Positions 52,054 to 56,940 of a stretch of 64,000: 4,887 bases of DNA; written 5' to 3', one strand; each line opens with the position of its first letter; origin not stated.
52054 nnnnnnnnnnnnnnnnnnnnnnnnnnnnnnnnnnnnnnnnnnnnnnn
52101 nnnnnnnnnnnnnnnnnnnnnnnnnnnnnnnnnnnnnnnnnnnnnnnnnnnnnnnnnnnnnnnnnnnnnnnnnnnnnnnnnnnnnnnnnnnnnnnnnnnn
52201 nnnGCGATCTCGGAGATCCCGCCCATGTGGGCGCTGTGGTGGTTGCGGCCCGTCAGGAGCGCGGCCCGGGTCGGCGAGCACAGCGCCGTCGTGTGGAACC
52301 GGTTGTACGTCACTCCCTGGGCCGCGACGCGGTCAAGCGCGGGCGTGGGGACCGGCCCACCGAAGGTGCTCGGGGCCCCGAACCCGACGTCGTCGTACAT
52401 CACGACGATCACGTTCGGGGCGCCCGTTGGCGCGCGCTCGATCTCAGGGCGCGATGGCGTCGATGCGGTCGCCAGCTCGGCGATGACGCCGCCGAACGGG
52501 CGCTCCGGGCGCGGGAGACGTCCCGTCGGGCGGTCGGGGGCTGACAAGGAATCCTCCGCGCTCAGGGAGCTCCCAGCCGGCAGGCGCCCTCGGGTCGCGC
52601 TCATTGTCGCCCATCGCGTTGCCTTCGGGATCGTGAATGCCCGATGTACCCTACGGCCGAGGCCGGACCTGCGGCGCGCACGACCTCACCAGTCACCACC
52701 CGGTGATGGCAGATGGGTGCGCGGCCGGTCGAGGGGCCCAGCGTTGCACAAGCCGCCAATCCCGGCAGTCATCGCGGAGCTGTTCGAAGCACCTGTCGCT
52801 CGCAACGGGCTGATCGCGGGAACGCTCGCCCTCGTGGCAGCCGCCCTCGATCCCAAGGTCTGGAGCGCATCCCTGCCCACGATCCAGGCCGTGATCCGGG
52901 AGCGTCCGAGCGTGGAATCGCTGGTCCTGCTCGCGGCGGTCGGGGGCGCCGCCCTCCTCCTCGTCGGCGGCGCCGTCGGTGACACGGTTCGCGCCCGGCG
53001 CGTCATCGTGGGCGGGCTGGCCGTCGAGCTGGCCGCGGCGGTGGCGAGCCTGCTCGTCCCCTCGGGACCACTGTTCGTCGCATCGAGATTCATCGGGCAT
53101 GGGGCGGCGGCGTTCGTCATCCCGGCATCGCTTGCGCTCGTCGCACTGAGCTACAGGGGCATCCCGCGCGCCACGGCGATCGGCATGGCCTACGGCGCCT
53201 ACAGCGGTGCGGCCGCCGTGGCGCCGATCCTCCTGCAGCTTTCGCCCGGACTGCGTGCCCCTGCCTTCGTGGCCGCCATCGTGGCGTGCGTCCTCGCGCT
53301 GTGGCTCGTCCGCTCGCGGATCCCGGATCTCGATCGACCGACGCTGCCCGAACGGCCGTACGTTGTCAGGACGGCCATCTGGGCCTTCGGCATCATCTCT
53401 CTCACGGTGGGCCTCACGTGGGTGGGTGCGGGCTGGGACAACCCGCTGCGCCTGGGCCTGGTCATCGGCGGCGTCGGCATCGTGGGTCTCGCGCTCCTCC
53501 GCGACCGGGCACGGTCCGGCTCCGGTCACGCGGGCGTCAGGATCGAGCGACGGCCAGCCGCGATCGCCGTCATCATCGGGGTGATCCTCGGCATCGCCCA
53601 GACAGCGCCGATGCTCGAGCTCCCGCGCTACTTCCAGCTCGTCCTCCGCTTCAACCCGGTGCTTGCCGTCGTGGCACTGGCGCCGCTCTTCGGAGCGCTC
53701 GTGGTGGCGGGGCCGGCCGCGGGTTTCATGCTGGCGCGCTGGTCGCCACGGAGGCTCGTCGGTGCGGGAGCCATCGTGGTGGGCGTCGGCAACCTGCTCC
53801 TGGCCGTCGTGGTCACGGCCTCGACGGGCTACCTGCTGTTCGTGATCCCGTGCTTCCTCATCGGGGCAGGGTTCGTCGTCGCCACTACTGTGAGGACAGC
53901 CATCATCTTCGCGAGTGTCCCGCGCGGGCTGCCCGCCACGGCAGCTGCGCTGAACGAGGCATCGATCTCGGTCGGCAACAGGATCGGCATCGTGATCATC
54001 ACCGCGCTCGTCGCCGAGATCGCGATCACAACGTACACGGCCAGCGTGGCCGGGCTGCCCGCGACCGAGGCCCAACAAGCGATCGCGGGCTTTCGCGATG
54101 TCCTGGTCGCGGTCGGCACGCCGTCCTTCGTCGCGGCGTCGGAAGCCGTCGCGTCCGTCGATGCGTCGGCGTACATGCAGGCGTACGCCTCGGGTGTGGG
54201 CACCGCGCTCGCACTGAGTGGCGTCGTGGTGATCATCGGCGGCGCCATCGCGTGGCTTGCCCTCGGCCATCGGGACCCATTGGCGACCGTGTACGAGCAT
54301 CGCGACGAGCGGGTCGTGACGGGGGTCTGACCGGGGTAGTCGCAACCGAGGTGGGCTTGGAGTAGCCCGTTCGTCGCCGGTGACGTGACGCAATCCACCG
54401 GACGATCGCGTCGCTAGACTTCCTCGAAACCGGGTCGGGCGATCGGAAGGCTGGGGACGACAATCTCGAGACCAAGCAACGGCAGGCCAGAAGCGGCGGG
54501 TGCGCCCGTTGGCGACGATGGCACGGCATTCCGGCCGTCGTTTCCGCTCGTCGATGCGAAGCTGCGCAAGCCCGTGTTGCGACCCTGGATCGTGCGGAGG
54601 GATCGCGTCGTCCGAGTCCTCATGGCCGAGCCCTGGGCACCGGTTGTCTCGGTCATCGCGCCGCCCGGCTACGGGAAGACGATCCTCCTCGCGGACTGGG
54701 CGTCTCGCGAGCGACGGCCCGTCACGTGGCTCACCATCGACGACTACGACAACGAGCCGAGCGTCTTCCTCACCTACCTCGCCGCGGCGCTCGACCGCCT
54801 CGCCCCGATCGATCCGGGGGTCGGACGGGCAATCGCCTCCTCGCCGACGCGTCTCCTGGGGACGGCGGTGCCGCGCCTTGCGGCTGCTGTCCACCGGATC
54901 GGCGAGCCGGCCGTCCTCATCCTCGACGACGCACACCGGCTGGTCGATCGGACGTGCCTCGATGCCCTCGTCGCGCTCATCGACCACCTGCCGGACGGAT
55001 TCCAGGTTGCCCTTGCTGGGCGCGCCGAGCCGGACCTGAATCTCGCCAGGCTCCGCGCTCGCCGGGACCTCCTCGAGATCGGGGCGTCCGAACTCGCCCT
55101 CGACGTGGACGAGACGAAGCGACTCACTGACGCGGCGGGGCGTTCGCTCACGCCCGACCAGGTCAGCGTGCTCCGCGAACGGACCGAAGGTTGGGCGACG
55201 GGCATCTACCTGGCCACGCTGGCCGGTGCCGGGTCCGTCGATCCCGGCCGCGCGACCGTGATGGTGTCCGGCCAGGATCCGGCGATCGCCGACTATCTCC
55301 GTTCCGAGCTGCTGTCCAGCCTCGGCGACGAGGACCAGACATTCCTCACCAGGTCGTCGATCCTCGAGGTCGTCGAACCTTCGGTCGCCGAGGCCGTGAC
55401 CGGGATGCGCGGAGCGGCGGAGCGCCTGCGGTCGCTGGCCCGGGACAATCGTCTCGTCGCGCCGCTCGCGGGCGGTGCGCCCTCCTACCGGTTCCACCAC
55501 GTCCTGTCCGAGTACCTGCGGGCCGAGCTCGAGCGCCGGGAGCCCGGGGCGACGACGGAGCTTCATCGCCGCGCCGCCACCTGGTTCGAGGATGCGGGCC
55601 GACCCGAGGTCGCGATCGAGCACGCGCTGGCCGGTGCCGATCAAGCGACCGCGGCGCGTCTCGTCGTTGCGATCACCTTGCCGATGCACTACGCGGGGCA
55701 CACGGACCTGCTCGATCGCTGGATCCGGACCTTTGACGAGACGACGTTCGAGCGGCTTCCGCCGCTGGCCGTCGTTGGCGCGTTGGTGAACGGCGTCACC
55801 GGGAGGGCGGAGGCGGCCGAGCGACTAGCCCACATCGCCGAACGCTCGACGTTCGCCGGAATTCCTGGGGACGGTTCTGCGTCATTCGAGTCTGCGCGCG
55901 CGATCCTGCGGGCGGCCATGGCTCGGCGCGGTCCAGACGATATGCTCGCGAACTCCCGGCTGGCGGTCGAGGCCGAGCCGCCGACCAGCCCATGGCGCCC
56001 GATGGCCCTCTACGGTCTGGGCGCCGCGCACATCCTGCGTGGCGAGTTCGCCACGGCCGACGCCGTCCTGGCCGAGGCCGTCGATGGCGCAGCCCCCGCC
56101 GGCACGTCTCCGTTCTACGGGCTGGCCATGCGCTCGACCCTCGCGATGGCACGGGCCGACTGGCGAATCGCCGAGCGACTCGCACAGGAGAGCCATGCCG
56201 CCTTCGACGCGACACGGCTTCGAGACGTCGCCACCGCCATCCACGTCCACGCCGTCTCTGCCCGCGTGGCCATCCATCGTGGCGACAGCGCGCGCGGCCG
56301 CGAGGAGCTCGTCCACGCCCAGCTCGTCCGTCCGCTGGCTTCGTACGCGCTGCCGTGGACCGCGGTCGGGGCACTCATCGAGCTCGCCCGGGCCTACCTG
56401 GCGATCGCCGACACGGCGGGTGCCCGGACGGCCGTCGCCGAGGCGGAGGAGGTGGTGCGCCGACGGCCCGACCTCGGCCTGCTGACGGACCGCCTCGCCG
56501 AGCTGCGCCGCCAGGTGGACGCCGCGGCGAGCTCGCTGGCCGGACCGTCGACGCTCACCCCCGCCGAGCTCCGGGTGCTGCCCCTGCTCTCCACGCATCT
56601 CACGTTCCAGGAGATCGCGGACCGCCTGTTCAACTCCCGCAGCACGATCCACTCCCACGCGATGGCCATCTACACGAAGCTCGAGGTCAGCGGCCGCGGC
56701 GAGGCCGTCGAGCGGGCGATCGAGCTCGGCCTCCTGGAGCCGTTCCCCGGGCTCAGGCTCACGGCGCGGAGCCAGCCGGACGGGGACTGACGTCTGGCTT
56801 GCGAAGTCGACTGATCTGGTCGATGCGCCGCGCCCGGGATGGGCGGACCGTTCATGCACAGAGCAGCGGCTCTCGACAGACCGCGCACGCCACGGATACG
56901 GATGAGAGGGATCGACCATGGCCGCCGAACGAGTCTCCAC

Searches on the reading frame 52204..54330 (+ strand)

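Call 80: search_protein_families(library=pfam, proteins=[window:52204-54330:+], max_evalue=0.00001)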
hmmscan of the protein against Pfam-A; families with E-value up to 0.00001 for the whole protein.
window:52204-54330:+ (708 aa): 1 family
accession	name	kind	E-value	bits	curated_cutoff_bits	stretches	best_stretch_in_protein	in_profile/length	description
PF07690.21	MFS_1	-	4.2e-17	62.5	33.4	1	224-592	19-343/347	Major Facilitator Superfamily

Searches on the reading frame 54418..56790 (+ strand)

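Call 80: search_protein_families(library=pfam, proteins=[window:54418-56790:+], max_evalue=0.00001)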
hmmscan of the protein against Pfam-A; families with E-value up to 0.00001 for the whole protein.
window:54418-56790:+ (790 aa): 2 families
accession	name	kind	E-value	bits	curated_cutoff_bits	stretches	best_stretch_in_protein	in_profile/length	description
PF00196.25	GerE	-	8e-09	35.4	23.5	1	712-765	2-55/57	Bacterial regulatory proteins, luxR family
PF13401.12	AAA_22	-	7.3e-08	33.2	27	1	76-203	7-124/130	AAA domain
